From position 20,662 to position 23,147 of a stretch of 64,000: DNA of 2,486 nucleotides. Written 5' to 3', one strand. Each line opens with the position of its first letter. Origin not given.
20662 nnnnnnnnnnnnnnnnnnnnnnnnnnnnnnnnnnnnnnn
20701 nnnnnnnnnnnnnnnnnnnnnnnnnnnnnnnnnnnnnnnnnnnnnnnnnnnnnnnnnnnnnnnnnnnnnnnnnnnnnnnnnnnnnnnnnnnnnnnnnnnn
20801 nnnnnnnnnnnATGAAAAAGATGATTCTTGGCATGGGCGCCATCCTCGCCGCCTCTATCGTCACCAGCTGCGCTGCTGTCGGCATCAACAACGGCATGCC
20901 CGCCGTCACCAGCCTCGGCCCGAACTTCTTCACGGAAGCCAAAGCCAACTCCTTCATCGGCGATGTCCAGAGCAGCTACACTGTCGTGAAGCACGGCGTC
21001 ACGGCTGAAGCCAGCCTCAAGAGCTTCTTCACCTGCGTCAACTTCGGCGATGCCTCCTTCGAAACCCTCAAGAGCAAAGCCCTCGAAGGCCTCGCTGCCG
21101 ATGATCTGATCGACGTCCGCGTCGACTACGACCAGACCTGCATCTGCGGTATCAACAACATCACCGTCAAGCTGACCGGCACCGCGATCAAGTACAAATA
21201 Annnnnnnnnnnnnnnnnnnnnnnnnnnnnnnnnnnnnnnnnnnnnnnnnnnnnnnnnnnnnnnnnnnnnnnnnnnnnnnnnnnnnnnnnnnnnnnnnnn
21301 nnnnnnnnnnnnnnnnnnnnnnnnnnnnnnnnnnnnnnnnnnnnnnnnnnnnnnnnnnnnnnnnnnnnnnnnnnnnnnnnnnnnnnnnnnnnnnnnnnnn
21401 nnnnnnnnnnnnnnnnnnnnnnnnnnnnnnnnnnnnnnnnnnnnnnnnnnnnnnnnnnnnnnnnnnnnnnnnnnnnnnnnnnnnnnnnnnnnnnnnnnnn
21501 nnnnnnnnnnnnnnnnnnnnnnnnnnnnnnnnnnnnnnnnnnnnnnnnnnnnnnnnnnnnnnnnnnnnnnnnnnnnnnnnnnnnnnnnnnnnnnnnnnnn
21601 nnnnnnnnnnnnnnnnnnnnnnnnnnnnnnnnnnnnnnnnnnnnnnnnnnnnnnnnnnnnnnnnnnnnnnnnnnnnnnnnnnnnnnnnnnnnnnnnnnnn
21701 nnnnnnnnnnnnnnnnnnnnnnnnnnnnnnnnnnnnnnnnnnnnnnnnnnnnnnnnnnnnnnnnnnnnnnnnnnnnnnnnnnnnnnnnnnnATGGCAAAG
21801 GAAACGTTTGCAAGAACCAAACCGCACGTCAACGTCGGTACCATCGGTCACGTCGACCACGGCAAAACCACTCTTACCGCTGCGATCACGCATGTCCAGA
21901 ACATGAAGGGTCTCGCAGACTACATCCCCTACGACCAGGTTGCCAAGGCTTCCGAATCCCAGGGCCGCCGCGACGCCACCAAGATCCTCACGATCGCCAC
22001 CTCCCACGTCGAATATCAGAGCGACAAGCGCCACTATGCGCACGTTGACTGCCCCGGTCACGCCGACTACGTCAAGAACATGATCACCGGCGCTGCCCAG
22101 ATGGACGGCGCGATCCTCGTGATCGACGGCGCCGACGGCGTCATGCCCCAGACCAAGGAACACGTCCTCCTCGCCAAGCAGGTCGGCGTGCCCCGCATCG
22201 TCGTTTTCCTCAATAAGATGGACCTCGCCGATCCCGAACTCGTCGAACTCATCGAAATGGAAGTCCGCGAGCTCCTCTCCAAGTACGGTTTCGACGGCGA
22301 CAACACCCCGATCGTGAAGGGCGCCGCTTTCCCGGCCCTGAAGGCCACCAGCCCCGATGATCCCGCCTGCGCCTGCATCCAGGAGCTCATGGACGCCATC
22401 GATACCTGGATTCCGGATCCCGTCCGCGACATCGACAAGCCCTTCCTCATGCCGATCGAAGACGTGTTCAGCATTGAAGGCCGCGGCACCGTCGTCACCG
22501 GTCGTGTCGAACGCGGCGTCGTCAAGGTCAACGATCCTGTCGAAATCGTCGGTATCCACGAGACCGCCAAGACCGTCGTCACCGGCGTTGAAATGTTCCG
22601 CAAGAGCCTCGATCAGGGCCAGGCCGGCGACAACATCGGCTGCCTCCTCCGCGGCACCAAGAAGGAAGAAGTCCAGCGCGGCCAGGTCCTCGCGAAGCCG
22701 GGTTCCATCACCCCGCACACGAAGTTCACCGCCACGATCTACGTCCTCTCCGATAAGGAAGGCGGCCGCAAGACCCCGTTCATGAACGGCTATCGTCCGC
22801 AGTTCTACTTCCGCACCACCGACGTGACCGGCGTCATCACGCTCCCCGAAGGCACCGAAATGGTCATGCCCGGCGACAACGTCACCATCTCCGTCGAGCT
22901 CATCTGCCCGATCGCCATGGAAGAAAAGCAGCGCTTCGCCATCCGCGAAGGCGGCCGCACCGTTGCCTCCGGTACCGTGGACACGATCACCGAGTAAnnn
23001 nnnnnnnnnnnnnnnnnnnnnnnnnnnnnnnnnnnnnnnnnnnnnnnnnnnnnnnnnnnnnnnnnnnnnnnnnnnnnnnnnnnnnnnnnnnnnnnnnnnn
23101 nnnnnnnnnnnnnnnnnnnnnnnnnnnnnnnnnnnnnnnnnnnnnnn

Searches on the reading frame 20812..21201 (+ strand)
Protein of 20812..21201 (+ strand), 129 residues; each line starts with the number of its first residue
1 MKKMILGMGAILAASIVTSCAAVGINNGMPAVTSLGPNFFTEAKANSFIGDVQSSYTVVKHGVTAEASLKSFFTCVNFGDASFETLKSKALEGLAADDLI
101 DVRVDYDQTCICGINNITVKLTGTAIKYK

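Call 15: search_protein_families(library=pfam, proteins=[window:20812-21201:+], max_evalue=0.01)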
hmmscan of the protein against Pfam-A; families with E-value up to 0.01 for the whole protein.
window:20812-21201:+ (129 aa): 1 family
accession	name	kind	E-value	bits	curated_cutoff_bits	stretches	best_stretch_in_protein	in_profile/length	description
PF13146.11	TRL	-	0.0033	18.1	25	1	63-89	21-47/77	TRL-like protein family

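Call 85: find_homologous_proteins(query=window:20812-21201:+, max_evalue=1e-30)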
Query window:20812-21201:+ (129 aa): 155 proteins with E <= 1e-30 among 196 candidates; the best 120 are listed.
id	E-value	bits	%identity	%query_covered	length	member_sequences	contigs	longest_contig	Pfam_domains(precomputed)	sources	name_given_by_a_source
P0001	5.7e-77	273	100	100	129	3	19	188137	-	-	-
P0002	2.3e-61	223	80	100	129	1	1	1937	-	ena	-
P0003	4.5e-60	219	78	100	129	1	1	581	-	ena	-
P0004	5.2e-60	219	78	100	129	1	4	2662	-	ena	-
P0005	5.6e-60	219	79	100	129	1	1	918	-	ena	-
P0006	6.3e-60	218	79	100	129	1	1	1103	-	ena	-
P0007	6.3e-60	218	79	100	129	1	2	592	-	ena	-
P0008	6.5e-60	218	77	100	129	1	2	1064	-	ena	-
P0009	1.2e-59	218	78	100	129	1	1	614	-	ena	-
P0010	1.5e-59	217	80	100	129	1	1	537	-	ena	-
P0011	1.7e-59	217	78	100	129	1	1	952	-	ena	-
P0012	1.8e-59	217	77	100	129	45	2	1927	-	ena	-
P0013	2.4e-59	217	78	100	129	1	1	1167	-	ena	-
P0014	2.4e-59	217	78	100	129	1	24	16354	-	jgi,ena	-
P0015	3.0e-59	216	78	100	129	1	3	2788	-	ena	-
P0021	3.7e-59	216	79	100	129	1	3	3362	-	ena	-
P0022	4.7e-59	216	78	100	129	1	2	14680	-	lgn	-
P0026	7.5e-59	215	78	100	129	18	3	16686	-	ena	-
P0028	8.9e-59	215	77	100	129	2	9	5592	-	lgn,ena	-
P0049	1.1e-57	211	77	100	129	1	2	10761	-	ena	-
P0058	3.1e-56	207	74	100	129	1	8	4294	-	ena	-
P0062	6.5e-56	205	73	100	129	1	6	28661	-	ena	-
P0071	2.9e-55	203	73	100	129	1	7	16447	-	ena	-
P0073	4.5e-55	203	74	100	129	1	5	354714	-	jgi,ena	jgi:hypothetical protein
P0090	3.8e-48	180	68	100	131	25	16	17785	-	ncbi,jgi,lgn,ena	jgi:hypothetical protein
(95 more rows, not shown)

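Call 86: find_encoding_contigs(protein=P0002, flank=700, max_places=2)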
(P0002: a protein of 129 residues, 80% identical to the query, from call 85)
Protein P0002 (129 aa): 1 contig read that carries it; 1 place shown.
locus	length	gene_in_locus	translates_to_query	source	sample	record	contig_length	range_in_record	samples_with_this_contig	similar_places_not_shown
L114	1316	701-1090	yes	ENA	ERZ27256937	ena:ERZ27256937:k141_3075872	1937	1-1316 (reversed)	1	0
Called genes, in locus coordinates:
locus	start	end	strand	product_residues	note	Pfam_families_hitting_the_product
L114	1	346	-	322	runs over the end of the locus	?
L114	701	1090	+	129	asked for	-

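Call 87: find_encoding_contigs(protein=P0004, flank=700, max_places=2)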
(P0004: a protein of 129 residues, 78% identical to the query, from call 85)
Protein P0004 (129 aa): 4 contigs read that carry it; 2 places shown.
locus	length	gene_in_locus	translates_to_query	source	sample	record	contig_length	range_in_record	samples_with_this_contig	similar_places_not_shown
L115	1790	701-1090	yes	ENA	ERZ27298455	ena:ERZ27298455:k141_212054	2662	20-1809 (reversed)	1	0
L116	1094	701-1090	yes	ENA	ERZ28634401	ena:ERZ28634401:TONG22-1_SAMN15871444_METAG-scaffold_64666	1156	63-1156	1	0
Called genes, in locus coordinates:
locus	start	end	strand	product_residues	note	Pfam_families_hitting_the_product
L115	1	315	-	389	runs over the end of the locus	?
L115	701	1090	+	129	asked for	-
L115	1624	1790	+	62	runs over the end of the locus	?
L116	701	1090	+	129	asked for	-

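Call 88: find_encoding_contigs(protein=P0021, flank=700, max_places=2)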
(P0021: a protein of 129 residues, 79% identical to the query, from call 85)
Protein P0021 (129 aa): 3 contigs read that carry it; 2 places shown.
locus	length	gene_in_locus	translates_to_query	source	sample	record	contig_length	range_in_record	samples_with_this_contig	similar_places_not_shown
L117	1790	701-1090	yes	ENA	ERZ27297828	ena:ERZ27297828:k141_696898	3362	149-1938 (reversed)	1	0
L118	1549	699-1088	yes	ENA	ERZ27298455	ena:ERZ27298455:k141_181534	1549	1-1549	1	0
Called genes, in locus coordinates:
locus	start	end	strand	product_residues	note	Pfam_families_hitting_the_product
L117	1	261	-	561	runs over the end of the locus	?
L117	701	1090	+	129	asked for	-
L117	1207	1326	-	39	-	-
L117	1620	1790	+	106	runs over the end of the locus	?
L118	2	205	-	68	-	?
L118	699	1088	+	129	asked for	-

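Call 89: find_encoding_contigs(protein=P0022, flank=700, max_places=2)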
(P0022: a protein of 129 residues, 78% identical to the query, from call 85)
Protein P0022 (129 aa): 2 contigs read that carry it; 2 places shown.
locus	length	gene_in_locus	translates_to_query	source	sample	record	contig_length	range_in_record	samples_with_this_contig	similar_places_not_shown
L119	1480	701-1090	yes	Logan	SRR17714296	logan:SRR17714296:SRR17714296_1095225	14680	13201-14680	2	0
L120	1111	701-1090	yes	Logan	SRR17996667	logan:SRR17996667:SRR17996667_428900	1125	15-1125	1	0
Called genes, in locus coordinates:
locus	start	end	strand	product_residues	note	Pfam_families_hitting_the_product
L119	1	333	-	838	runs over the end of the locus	PF01443:Viral_helicase1 (faint), PF04851:ResIII (faint), PF13086:AAA_11, PF13191:AAA_16 (weak), PF13245:AAA_19, PF13604:AAA_30, PF13086:AAA_11, PF13087:AAA_12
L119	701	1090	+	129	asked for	-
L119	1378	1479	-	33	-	?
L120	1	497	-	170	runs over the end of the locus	?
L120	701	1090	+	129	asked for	-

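Call 90: find_encoding_contigs(protein=P0026, flank=700, max_places=2)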
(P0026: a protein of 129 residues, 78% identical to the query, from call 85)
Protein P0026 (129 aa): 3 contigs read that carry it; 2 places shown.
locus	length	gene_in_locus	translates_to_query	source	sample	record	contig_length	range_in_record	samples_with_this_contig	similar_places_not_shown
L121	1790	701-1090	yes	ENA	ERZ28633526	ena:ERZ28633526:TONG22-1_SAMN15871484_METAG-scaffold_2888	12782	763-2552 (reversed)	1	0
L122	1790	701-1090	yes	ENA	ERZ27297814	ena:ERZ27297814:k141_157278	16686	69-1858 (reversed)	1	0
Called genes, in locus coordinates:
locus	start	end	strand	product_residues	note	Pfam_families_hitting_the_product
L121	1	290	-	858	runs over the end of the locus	PF13086:AAA_11, PF13191:AAA_16 (weak), PF13245:AAA_19, PF13604:AAA_30, PF01443:Viral_helicase1 (faint), PF02492:cobW (faint), PF13086:AAA_11, PF13087:AAA_12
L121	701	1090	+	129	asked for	-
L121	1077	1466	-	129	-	-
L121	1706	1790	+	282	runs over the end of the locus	?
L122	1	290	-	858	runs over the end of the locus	PF13086:AAA_11, PF13191:AAA_16 (weak), PF13245:AAA_19, PF13604:AAA_30, PF01443:Viral_helicase1 (faint), PF02492:cobW (faint), PF13086:AAA_11, PF13087:AAA_12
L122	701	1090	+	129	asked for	-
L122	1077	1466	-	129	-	-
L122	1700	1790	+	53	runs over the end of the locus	?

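Call 91: find_encoding_contigs(protein=P0028, flank=700, max_places=3)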
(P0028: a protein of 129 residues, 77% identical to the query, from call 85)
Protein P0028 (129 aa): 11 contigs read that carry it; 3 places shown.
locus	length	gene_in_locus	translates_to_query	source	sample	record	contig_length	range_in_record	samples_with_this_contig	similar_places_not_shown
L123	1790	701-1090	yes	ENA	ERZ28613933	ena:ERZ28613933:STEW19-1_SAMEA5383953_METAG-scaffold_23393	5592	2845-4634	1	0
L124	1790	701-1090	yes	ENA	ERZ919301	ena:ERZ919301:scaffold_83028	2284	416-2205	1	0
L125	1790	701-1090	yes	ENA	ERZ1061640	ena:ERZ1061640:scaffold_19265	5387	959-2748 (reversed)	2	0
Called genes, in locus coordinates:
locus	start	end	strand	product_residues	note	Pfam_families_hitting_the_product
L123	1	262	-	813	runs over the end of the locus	PF03266:NTPase_1 (faint), PF13401:AAA_22 (faint), PF13086:AAA_11, PF13191:AAA_16, PF13245:AAA_19, PF13604:AAA_30, PF13086:AAA_11, PF13087:AAA_12, +1 more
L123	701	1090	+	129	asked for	-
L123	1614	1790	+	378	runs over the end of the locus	?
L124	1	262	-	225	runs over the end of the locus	?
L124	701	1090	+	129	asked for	-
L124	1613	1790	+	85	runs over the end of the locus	?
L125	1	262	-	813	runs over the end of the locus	PF03266:NTPase_1 (faint), PF13401:AAA_22 (faint), PF13086:AAA_11, PF13191:AAA_16, PF13245:AAA_19, PF13604:AAA_30, PF13086:AAA_11, PF13087:AAA_12, +1 more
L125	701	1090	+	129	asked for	-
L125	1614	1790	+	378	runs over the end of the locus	?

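Call 92: find_encoding_contigs(protein=P0049, flank=700, max_places=2)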
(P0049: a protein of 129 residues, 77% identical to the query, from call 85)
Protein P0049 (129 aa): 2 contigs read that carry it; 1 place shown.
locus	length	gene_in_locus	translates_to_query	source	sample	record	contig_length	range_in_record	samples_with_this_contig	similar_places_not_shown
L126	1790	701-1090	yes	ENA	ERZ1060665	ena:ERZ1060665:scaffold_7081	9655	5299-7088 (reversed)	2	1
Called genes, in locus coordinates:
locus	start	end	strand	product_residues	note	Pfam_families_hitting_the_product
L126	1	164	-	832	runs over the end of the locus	PF13086:AAA_11, PF13604:AAA_30, PF01443:Viral_helicase1 (faint), PF13191:AAA_16 (weak), PF13245:AAA_19, PF13086:AAA_11, PF13087:AAA_12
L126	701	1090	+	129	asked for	-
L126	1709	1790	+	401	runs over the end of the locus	PF00009:GTP_EFTU, PF03144:GTP_EFTU_D2, PF03143:GTP_EFTU_D3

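Call 93: find_encoding_contigs(protein=P0058, flank=700, max_places=3)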
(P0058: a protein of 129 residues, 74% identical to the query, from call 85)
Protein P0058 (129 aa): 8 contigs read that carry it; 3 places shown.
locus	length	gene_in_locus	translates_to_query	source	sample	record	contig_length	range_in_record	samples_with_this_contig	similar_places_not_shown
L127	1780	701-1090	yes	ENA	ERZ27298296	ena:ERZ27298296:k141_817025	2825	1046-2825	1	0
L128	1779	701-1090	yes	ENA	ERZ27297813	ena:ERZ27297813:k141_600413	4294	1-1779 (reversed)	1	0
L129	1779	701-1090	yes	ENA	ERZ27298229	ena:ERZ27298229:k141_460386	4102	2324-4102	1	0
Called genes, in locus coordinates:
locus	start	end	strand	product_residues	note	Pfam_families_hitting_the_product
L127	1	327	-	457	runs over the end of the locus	?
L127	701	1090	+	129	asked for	-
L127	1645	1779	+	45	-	?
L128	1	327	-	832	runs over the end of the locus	PF04851:ResIII (faint), PF13086:AAA_11, PF13604:AAA_30, PF01443:Viral_helicase1 (faint), PF13191:AAA_16 (weak), PF13245:AAA_19, PF13086:AAA_11, PF13087:AAA_12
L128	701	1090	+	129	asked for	-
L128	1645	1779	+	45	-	?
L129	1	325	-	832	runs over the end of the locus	PF04851:ResIII (faint), PF13086:AAA_11, PF13604:AAA_30, PF01443:Viral_helicase1 (faint), PF13191:AAA_16 (weak), PF13245:AAA_19, PF13086:AAA_11, PF13087:AAA_12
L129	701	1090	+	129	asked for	-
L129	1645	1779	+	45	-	?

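Call 94: find_encoding_contigs(protein=P0062, flank=700, max_places=3)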
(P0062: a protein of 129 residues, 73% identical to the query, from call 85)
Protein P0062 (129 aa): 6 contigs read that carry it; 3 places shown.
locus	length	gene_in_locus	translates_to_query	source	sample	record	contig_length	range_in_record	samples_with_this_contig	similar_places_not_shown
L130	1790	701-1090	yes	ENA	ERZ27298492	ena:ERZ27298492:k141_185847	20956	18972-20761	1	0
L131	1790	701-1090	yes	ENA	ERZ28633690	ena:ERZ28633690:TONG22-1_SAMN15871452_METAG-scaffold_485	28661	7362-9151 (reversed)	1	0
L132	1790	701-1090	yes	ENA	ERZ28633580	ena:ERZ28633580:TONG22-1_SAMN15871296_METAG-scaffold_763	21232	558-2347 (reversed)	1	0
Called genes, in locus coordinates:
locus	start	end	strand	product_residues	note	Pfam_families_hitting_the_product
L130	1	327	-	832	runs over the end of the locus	PF04851:ResIII (faint), PF13086:AAA_11, PF13604:AAA_30, PF01443:Viral_helicase1 (faint), PF13191:AAA_16 (weak), PF13245:AAA_19, PF13086:AAA_11, PF13087:AAA_12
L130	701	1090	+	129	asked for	-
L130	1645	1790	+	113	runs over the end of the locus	?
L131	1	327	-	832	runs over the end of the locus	PF04851:ResIII (faint), PF13086:AAA_11, PF13604:AAA_30, PF01443:Viral_helicase1 (faint), PF13191:AAA_16 (weak), PF13245:AAA_19, PF13086:AAA_11, PF13087:AAA_12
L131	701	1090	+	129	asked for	-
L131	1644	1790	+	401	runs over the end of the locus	PF00009:GTP_EFTU, PF03144:GTP_EFTU_D2, PF03143:GTP_EFTU_D3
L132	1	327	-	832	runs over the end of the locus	PF04851:ResIII (faint), PF13086:AAA_11, PF13604:AAA_30, PF01443:Viral_helicase1 (faint), PF13191:AAA_16 (weak), PF13245:AAA_19, PF13086:AAA_11, PF13087:AAA_12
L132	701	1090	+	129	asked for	-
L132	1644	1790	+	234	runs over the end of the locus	?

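Call 95: find_encoding_contigs(protein=P0071, flank=700, max_places=3)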
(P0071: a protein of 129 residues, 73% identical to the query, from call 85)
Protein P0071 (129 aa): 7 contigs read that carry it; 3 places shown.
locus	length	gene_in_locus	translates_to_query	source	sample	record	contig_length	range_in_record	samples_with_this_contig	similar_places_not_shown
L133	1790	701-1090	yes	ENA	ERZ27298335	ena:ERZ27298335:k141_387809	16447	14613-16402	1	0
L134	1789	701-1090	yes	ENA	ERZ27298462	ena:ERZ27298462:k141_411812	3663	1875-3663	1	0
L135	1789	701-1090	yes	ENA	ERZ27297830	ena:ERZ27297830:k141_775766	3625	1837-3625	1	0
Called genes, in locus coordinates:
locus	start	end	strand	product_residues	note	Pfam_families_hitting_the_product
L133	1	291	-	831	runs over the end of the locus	PF13086:AAA_11, PF13604:AAA_30, PF01443:Viral_helicase1 (faint), PF13191:AAA_16 (weak), PF13245:AAA_19, PF13086:AAA_11, PF13087:AAA_12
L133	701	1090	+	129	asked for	-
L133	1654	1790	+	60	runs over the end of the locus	?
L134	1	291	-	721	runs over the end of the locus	?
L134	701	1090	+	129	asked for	-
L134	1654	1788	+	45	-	?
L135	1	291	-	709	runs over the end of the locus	?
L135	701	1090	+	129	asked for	-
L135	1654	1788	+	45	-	?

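Call 96: find_encoding_contigs(protein=P0073, flank=700, max_places=3)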
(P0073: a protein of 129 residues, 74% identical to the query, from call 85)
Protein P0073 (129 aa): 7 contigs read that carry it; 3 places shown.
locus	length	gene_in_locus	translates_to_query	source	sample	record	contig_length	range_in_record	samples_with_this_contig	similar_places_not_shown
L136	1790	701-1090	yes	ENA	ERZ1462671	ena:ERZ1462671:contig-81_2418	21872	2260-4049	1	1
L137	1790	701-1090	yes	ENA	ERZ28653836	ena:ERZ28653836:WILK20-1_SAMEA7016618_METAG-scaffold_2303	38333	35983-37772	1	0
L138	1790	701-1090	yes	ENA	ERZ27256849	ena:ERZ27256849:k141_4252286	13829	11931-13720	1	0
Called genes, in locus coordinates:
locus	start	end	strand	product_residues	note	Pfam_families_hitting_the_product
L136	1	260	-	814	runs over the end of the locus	PF13086:AAA_11, PF13191:AAA_16 (weak), PF13245:AAA_19, PF13604:AAA_30, PF01443:Viral_helicase1 (faint), PF13086:AAA_11, PF13087:AAA_12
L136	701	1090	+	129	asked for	-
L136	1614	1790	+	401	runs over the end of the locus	PF00009:GTP_EFTU, PF03144:GTP_EFTU_D2, PF03143:GTP_EFTU_D3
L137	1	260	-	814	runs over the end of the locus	PF13086:AAA_11, PF13191:AAA_16 (weak), PF13245:AAA_19, PF13604:AAA_30, PF01443:Viral_helicase1 (faint), PF13086:AAA_11, PF13087:AAA_12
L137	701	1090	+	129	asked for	-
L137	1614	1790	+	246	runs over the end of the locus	?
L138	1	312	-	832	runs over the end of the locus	PF03266:NTPase_1 (faint), PF02492:cobW (faint), PF13086:AAA_11, PF13604:AAA_30, PF13191:AAA_16 (weak), PF13245:AAA_19, PF13086:AAA_11, PF13087:AAA_12, +1 more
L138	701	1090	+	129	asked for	-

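Call 97: find_encoding_contigs(protein=P0090, flank=700, max_places=3)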
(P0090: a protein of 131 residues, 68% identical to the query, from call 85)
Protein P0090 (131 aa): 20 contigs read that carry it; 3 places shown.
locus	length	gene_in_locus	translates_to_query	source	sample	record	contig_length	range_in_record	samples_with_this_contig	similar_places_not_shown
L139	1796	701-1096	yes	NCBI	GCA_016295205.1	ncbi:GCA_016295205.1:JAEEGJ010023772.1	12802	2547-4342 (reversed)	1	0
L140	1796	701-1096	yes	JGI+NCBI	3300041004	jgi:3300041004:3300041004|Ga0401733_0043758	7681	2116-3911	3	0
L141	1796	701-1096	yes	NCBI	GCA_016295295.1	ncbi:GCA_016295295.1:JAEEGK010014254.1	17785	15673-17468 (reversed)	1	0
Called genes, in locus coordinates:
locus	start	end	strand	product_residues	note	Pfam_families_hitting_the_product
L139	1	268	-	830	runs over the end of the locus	PF13401:AAA_22 (faint), PF13086:AAA_11, PF13604:AAA_30, PF01443:Viral_helicase1 (faint), PF13191:AAA_16 (weak), PF13245:AAA_19, PF13086:AAA_11, PF13087:AAA_12, +1 more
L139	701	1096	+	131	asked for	-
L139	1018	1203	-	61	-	-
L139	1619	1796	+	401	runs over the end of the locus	PF00009:GTP_EFTU, PF03144:GTP_EFTU_D2, PF03143:GTP_EFTU_D3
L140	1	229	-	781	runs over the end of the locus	?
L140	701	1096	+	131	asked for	-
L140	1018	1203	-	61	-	-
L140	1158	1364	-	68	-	-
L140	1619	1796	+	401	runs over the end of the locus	PF00009:GTP_EFTU, PF03144:GTP_EFTU_D2, PF03143:GTP_EFTU_D3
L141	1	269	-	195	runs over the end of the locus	?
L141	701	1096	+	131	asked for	-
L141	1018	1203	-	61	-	-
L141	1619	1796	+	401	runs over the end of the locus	PF00009:GTP_EFTU, PF03144:GTP_EFTU_D2, PF03143:GTP_EFTU_D3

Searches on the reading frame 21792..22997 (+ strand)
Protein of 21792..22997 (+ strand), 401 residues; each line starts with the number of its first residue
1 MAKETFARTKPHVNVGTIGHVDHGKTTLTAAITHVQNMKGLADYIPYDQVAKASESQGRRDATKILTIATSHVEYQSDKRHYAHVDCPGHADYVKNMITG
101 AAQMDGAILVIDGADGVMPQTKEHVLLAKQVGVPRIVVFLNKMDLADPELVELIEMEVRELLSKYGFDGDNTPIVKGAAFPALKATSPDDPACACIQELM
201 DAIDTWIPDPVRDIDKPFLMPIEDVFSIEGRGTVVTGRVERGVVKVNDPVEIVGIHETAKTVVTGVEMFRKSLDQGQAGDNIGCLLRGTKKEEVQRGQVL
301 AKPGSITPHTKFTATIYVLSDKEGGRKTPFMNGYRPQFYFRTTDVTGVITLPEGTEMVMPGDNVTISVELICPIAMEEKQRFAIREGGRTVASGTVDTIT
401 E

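Call 15: search_protein_families(library=pfam, proteins=[window:21792-22997:+], max_evalue=0.01)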
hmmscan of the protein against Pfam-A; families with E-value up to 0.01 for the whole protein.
window:21792-22997:+ (401 aa): 4 families
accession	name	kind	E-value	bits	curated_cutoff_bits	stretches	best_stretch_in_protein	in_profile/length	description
PF00009.33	GTP_EFTU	-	1.1e-55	188.7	26.5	1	10-208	1-187/188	Elongation factor Tu GTP binding domain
PF03143.23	GTP_EFTU_D3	-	5.6e-38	129.9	27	1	305-399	1-105/106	Elongation factor Tu C-terminal domain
PF03144.31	GTP_EFTU_D2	-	8e-20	71.5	30.3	1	232-301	1-73/73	Elongation factor Tu domain 2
PF01926.29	MMR_HSR1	-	0.00039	21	21.9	1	15-141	2-112/113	50S ribosome-binding GTPase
